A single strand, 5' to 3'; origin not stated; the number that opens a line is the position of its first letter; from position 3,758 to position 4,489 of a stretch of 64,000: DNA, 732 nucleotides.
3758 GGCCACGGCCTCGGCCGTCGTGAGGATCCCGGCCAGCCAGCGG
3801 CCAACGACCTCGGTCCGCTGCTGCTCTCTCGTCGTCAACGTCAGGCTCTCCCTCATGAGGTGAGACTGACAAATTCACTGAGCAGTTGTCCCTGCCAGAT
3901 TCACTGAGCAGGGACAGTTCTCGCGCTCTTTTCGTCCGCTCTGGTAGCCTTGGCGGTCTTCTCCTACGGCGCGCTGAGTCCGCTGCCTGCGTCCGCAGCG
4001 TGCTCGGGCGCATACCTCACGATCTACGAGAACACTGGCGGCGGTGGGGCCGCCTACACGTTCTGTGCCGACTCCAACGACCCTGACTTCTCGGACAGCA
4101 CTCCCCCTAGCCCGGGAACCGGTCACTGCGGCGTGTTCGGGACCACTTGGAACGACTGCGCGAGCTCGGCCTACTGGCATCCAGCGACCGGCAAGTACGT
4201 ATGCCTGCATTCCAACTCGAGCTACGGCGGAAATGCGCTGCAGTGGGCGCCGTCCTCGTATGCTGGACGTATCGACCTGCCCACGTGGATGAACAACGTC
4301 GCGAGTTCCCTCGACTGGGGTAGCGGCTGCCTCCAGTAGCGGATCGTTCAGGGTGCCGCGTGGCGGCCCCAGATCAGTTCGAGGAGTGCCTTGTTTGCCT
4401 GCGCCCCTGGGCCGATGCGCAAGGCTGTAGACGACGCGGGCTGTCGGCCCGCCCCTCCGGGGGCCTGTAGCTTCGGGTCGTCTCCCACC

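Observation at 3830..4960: Lower-GC islet encoding a Cys-rich secreted protein with no canonical start, preceded by a direct-repeat hairpin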

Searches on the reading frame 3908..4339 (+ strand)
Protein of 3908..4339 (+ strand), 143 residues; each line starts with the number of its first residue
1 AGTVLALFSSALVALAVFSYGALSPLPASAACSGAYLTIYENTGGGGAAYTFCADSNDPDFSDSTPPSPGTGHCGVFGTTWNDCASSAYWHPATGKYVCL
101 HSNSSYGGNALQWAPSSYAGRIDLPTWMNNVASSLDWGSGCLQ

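Call 5: search_protein_families(library=pfam, proteins=[window:3908-4339:+], max_evalue=1)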
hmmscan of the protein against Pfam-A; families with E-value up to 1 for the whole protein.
window:3908-4339:+ (143 aa): 1 family
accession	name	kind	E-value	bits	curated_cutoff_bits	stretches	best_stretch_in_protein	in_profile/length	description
PF03995.18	Inhibitor_I36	-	0.0004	20.7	21.1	2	28-109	4-65/69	Peptidase inhibitor family I36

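Call 9: find_homologous_proteins(query=window:3908-4339:+, max_evalue=0.001)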
Query window:3908-4339:+ (143 aa): 1 proteins with E <= 0.001 among 126 candidates.
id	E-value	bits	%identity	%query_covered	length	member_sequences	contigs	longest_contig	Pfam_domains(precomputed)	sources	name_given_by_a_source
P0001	2.1e-82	293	99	90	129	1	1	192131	-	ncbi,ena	-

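Call 18: search_protein_families(library=ncbifam, proteins=[window:3908-4339:+], max_evalue=10)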
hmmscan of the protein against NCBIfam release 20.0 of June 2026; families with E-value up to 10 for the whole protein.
window:3908-4339:+ (143 aa): 0 families

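Call 21: find_encoding_contigs(protein=P0001, flank=3000, max_places=5)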
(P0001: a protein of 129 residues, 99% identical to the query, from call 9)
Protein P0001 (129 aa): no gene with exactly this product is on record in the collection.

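Call 27: search_protein_representatives(protein=window:3908-4339:+)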
Query: 143 residues. Proteins with E-value up to 0.001 (for the whole library): 29; up to 1e-10: 5; up to 1e-30: 1. The best 29 are listed.
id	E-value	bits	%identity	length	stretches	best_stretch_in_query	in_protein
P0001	6.7e-83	292.6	99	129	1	15-143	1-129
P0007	4.0e-24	101.8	45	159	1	9-142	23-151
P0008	2.3e-12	63.6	36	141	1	6-141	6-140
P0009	2.7e-12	63.4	36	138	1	9-141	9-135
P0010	2.4e-11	60.3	36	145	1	12-142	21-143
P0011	1.5e-09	54.5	36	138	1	11-142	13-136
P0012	2.3e-09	53.8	37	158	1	12-138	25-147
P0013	2.0e-08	50.8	38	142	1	11-117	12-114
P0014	2.1e-08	50.7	32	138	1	6-141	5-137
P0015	6.7e-08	49.1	34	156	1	11-139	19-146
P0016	1.2e-07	48.2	29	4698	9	15-65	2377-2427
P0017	7.9e-06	42.4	31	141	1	6-141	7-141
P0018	8.3e-06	42.3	30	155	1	4-136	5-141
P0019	8.3e-06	42.3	36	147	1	7-113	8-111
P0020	8.5e-06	42.3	33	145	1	10-118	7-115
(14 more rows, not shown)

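Call 30: find_encoding_contigs(protein=P0007, flank=5000, max_places=4)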
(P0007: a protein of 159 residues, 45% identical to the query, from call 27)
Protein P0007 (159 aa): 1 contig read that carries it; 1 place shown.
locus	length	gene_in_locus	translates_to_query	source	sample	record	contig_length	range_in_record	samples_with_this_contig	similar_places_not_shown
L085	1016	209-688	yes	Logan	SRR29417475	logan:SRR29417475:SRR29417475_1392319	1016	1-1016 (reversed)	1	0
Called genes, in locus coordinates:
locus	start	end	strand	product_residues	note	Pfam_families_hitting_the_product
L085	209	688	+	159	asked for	PF03995:Inhibitor_I36 (faint)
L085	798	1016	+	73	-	?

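Call 34: search_protein_families(library=pfam, alignment_id=A1, max_evalue=0.01)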
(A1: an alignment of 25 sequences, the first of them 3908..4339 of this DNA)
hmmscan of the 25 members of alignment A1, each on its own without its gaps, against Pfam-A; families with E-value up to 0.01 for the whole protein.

A. member 1, window:3908-4339:+ (143 aa): 1 family
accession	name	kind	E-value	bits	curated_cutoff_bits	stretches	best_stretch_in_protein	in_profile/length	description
PF03995.18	Inhibitor_I36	-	0.0004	20.7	21.1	1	28-109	4-65/69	Peptidase inhibitor family I36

B. families by the number of members that match (of 25 scanned): 3 families
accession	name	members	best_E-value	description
PF03995.18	Inhibitor_I36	16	3.6e-07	Peptidase inhibitor family I36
PF08964.15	Crystall_3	1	0.0021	Beta/Gamma crystallin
PF20487.3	DUF6726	1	0.0084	Family of unknown function (DUF6726)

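Call 45: predict_structure(alignment_id=A1)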
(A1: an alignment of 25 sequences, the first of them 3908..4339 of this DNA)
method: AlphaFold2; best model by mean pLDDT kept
length: 143 residues; sequences in the alignment: 25
mean_pLDDT: 84.4   pTM: 0.73
mean pLDDT of the five models: 84.4, 82.5, 81.5, 81.1, 79.3
residues with pLDDT >= 90: 80; 70-90: 35; 50-70: 28; < 50: 0
segments of 3 or more residues with pLDDT < 50: none
pLDDT, mean of each block of 10 residues (from residue 1): 72 74 63 93 91 94 72 67 95 91 95 93 96 92 64
secondary structure, 60 per line:
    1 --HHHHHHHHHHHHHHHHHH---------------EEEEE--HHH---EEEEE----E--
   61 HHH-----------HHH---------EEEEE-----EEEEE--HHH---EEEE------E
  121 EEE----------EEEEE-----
elements in order: H3-20 E36-40 E49-53 E87-91 E97-101 E110-113 E120-123 E134-138

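Call 49: fold_search(model_id=the predicted structure, library=pdb)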
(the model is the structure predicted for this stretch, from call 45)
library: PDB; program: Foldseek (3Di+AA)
matches with E <= 10: 252; with E <= 0.001: 17
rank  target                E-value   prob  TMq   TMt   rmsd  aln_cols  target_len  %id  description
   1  1hdf_A                3.4e-05  1.00  0.51  0.71   3.2       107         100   18  Evolution of the eye lens beta-gamma-crystallin domain fold (released 2000-12-28)
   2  3enu                  2.1e-04  1.00  0.50  0.61   3.8       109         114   12  Crystal structure of Nitrollin, a betagamma-crystallin from Nitrosospira multiformis (released 2009-03-31)
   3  3so1_H                2.4e-04  1.00  0.49  0.76   2.6       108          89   19  Crystal structure of a double mutant T41S T82S of a betagamma-crystallin domain from Clostridium beijerinckii (released 2011-11-16)
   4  1nps                  2.7e-04  1.00  0.46  0.71   4.6       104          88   14  CRYSTAL STRUCTURE OF N-TERMINAL DOMAIN OF PROTEIN S (released 2000-02-04)
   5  3so1_E                3.1e-04  1.00  0.49  0.75   2.8       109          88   19  Crystal structure of a double mutant T41S T82S of a betagamma-crystallin domain from Clostridium beijerinckii (released 2011-11-16)
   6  3so1_A                3.7e-04  1.00  0.47  0.74   3.1       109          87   20  Crystal structure of a double mutant T41S T82S of a betagamma-crystallin domain from Clostridium beijerinckii (released 2011-11-16)
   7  3ent_A                3.7e-04  1.00  0.50  0.60   3.9       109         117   12  Crystal structure of Nitrollin, a betagamma-crystallin from Nitrosospira multiformis-in alternate space group (P65) (released 2009-03-31)
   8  3so0_A                4.6e-04  1.00  0.48  0.76   2.6       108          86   18  Crystal structure of a mutant T41S of a betagamma-crystallin domain from Clostridium beijerinckii (released 2011-11-16)
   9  3so0_F                4.9e-04  1.00  0.48  0.74   3.1       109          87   17  Crystal structure of a mutant T41S of a betagamma-crystallin domain from Clostridium beijerinckii (released 2011-11-16)
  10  3so0_C                5.2e-04  1.00  0.47  0.75   2.5       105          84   18  Crystal structure of a mutant T41S of a betagamma-crystallin domain from Clostridium beijerinckii (released 2011-11-16)
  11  3hz2_A                5.9e-04  1.00  0.47  0.77   2.1       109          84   19  Crystal structure of a betagamma-crystallin from an Archaea (released 2009-12-01)
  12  3so0_B                6.3e-04  1.00  0.50  0.78   2.5       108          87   18  Crystal structure of a mutant T41S of a betagamma-crystallin domain from Clostridium beijerinckii (released 2011-11-16)
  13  3i9h_A                6.6e-04  1.00  0.48  0.74   2.9       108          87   17  Crystal structure of a betagamma-crystallin domain from Clostridium beijerinckii (released 2009-12-01)
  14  5ht8                  7.5e-04  1.00  0.49  0.76   2.6       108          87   18  Crystal structure of clostrillin double mutant (S17H,S19H) in complex with nickel (released 2017-02-01)
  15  3i9h_E                7.5e-04  1.00  0.47  0.72   3.2       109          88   17  Crystal structure of a betagamma-crystallin domain from Clostridium beijerinckii (released 2009-12-01)
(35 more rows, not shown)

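Call 72: list_cluster_members(proteins=[P0001, P0035, P0002, P0007])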
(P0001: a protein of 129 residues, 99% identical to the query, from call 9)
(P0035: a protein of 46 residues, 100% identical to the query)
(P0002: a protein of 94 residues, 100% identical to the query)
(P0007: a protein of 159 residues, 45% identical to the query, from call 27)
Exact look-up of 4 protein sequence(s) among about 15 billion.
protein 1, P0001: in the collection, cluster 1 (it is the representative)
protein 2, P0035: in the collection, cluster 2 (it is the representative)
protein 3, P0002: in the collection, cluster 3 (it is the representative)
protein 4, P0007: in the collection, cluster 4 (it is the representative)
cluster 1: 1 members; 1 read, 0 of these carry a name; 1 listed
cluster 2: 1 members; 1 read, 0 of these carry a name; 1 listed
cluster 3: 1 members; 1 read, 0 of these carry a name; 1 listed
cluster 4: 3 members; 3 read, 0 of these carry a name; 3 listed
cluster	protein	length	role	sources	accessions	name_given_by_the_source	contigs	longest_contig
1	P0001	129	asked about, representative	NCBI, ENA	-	-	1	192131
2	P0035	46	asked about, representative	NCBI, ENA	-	-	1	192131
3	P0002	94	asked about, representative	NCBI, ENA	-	-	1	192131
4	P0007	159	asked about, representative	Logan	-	-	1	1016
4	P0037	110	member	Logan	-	-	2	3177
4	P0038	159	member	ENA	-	-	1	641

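Call 78: search_solved_structures(query=A1, max_evalue=1, show_alignments=1)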
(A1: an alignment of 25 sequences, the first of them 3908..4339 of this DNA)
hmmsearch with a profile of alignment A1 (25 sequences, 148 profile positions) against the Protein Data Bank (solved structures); distinct sequences matched with E-value up to 1: 54.
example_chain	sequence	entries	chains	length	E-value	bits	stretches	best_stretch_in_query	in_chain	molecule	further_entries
1ag4_A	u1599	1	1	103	4.1e-07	33.2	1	31-137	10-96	SPHERULIN 3A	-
3snz_A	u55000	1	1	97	5.7e-07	32.7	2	95-144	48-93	Clostrillin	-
3so1_A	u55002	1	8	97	8.1e-07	32.2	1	35-144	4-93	Clostrillin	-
1hdf_A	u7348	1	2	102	8.4e-07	32.2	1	33-136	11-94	SPHERULIN 3A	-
1prr_A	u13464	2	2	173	1.1e-06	31.7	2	83-138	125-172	DEVELOPMENT-SPECIFIC PROTEIN S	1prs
3hzb_A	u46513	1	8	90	1.6e-06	31.3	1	80-141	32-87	Carbohydrate binding protein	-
3so0_A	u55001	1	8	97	1.7e-06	31.1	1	35-144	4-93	Clostrillin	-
5ht8_A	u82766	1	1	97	2.3e-06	30.7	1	35-144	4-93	Beta and gamma crystallin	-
3sny_A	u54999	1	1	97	7.8e-06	29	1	35-144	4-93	Clostrillin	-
3i9h_A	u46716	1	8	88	2.1e-05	27.6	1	35-140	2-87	Beta and gamma crystallin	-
8bpi_XXX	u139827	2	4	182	3e-05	27.1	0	82-118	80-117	Gamma-crystallin D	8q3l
1elp_A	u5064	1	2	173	3.1e-05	27.1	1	82-119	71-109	GAMMA-D CRYSTALLIN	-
3iaj_A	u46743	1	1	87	4.6e-05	26.5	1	36-140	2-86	Beta and gamma crystallin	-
2kfb_A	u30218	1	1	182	5.3e-05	26.3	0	82-118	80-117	Gamma-crystallin D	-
7p53_X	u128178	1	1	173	7e-05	25.9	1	82-119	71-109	Gamma-crystallin D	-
3hz2_A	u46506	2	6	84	0.00025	24.1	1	78-138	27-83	Beta/gama crystallin family protein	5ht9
1nps_A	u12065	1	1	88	0.045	16.8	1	83-139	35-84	DEVELOPMENT-SPECIFIC PROTEIN S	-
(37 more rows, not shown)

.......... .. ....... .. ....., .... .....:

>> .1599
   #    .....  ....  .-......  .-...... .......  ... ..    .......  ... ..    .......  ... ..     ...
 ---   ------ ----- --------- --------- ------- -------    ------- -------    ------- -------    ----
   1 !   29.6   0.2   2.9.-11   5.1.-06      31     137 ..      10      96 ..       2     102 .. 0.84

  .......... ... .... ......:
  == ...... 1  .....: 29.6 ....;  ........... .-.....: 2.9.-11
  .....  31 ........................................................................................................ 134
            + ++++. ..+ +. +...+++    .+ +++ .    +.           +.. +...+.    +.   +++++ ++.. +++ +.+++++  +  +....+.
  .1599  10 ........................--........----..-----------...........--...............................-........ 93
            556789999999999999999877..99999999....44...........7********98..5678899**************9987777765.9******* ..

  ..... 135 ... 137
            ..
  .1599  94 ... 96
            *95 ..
